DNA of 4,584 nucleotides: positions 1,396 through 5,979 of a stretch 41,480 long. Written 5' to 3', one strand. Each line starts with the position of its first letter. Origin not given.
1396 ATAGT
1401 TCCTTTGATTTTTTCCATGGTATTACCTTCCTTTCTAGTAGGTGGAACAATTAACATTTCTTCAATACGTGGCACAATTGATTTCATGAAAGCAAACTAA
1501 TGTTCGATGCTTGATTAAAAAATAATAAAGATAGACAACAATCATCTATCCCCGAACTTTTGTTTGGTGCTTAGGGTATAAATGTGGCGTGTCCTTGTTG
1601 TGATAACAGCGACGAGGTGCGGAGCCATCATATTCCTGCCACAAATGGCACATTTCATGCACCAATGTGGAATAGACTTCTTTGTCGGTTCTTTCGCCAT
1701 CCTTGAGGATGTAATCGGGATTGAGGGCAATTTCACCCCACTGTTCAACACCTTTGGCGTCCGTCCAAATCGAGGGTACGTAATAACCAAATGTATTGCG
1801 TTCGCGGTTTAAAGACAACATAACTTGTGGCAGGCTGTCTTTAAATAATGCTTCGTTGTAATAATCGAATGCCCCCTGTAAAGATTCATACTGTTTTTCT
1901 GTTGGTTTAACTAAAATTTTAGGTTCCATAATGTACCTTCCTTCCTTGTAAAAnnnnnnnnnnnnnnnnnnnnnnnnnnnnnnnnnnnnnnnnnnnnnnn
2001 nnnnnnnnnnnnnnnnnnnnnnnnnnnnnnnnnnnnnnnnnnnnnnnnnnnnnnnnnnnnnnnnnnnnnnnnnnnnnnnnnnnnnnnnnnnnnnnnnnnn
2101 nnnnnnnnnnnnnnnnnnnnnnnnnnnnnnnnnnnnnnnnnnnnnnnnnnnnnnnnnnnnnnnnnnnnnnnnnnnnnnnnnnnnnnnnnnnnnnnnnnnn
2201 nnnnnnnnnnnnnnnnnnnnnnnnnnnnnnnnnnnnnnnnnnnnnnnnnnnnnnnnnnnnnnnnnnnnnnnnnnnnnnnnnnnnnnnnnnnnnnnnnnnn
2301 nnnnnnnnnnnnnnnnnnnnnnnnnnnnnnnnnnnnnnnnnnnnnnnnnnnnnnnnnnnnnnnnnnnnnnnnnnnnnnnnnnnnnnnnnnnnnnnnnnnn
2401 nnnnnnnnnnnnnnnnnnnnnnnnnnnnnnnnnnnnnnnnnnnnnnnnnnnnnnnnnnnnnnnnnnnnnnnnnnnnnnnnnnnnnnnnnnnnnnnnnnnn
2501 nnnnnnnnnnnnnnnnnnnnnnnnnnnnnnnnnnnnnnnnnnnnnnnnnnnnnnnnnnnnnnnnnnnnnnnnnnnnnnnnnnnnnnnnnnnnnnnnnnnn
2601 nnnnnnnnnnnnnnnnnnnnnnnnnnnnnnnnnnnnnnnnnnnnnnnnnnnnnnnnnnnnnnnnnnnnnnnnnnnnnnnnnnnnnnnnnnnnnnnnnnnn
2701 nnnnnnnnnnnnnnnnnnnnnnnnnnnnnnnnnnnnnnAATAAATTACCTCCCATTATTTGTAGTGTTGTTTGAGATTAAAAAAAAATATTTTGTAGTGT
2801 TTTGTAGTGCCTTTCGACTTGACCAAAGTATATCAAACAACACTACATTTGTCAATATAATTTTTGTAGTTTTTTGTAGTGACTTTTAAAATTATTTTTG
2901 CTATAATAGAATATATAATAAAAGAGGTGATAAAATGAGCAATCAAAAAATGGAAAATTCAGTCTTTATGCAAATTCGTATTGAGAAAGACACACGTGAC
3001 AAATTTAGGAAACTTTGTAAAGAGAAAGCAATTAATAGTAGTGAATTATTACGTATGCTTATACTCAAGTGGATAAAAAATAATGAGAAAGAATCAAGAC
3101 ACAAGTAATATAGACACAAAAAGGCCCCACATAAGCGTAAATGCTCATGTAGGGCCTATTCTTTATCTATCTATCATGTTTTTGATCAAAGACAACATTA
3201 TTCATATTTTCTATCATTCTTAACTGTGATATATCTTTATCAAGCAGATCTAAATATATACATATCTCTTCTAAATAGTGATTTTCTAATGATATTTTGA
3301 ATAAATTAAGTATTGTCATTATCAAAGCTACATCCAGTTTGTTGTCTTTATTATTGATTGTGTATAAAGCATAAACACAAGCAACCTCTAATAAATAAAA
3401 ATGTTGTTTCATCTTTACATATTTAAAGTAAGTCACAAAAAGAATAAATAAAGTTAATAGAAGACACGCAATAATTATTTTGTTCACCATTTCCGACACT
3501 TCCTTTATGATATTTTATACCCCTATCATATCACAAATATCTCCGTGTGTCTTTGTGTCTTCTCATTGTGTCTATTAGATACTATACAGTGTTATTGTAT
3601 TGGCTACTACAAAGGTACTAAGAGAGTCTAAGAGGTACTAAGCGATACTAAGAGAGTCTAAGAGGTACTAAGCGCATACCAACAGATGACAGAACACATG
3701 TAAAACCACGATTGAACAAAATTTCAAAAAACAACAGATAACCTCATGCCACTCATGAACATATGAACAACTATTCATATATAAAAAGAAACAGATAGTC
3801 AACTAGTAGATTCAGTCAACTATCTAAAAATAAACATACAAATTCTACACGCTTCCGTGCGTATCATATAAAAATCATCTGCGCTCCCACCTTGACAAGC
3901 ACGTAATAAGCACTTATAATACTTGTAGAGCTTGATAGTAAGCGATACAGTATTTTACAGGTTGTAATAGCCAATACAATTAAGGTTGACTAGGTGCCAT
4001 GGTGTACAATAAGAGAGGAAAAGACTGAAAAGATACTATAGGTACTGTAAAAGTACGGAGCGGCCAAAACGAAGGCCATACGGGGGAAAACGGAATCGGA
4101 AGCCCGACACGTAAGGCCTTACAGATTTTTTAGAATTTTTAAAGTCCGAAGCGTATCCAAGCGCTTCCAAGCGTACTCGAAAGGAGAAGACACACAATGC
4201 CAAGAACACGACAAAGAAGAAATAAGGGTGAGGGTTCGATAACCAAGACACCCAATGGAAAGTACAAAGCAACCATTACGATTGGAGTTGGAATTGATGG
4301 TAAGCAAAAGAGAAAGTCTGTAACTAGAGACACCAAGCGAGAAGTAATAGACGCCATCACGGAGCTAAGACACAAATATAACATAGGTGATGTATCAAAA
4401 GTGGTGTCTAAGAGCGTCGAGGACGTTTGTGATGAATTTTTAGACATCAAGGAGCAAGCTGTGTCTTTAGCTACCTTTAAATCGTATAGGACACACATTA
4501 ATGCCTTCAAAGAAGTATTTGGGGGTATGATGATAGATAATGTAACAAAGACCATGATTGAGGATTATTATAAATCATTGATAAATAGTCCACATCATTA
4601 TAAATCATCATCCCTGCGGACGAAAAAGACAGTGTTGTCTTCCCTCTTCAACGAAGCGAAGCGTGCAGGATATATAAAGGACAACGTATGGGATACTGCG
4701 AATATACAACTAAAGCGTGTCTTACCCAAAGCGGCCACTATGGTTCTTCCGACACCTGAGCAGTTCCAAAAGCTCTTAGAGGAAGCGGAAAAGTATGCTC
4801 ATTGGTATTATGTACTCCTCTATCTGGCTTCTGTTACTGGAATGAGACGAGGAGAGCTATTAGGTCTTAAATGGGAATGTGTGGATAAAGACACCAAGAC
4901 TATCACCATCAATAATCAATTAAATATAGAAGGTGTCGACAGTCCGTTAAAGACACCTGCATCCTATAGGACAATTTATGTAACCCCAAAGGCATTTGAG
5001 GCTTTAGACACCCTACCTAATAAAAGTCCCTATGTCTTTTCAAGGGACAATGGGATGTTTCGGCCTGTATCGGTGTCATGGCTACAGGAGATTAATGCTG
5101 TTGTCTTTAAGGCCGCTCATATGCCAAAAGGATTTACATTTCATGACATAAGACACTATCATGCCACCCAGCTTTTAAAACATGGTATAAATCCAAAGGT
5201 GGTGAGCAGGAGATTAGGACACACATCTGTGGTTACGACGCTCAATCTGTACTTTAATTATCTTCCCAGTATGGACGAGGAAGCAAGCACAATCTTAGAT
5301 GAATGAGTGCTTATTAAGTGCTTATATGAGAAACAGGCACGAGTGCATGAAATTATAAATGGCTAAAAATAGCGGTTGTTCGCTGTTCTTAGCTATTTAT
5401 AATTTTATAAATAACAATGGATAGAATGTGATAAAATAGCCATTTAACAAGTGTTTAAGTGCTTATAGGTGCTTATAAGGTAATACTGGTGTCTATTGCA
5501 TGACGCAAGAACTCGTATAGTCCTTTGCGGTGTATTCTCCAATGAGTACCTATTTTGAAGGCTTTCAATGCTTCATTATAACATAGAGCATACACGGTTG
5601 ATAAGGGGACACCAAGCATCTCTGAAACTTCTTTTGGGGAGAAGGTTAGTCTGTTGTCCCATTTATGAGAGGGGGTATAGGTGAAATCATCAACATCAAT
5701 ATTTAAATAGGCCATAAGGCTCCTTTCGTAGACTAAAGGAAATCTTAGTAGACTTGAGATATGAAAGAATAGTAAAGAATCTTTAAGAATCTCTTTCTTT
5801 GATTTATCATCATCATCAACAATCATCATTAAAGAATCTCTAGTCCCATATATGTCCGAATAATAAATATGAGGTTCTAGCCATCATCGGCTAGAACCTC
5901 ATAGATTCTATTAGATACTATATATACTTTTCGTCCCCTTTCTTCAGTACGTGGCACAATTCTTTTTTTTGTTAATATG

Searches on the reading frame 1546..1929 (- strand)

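Call 23: search_protein_families(library=phrogs, proteins=[window:1546-1929:-])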
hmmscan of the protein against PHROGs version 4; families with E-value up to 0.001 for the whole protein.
window:1546-1929:- (127 aa): 1 family
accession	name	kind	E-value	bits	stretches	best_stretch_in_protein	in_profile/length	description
phrog_6361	-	unknown function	4.3e-12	47.1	1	13-112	15-106/203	-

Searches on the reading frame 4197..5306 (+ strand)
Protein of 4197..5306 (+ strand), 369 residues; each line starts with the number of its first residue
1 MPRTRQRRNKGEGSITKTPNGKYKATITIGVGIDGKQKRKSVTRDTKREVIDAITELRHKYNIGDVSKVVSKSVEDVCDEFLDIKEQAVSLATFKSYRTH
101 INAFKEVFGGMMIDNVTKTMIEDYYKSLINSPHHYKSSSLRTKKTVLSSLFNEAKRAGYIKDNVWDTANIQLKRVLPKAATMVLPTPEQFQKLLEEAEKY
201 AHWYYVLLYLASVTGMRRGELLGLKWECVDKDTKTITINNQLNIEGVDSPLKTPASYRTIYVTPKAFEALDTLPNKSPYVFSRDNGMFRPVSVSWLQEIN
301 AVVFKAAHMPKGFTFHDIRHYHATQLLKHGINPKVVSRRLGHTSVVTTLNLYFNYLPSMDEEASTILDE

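Call 22: search_protein_families(library=pfam, proteins=[window:4197-5306:+], max_evalue=0.001)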
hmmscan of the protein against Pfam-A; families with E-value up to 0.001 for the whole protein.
window:4197-5306:+ (369 aa): 5 families
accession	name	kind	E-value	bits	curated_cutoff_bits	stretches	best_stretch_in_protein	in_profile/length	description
PF00589.27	Phage_integrase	-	2.3e-22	80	27.1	1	186-354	4-167/172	Phage integrase family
PF13102.12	Phage_int_SAM_5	-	2.5e-08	34.6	22.3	1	76-166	4-94/98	Phage integrase SAM-like domain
PF14659.12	Phage_int_SAM_3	-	0.00017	22.1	22.6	1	74-128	2-57/58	Phage integrase, N-terminal SAM-like domain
PF02899.23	Phage_int_SAM_1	-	0.00029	21.5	22.3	1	85-158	10-83/83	Phage integrase, N-terminal SAM-like domain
PF13495.12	Phage_int_SAM_4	-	0.0003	21.6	27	1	88-154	13-78/85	Phage integrase, N-terminal SAM-like domain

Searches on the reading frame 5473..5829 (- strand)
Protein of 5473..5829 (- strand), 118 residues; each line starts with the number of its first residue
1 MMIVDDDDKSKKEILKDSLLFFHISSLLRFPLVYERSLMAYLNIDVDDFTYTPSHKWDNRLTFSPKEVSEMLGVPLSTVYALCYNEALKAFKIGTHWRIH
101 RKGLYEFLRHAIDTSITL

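Call 23: search_protein_families(library=phrogs, proteins=[window:5473-5829:-])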
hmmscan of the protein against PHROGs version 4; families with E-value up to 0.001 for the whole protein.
window:5473-5829:- (118 aa): 1 family
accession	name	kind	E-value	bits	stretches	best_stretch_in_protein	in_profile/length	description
phrog_6401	-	DNA, RNA and nucleotide metabolism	7.8e-05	23.5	1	64-107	11-55/64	DNA binding protein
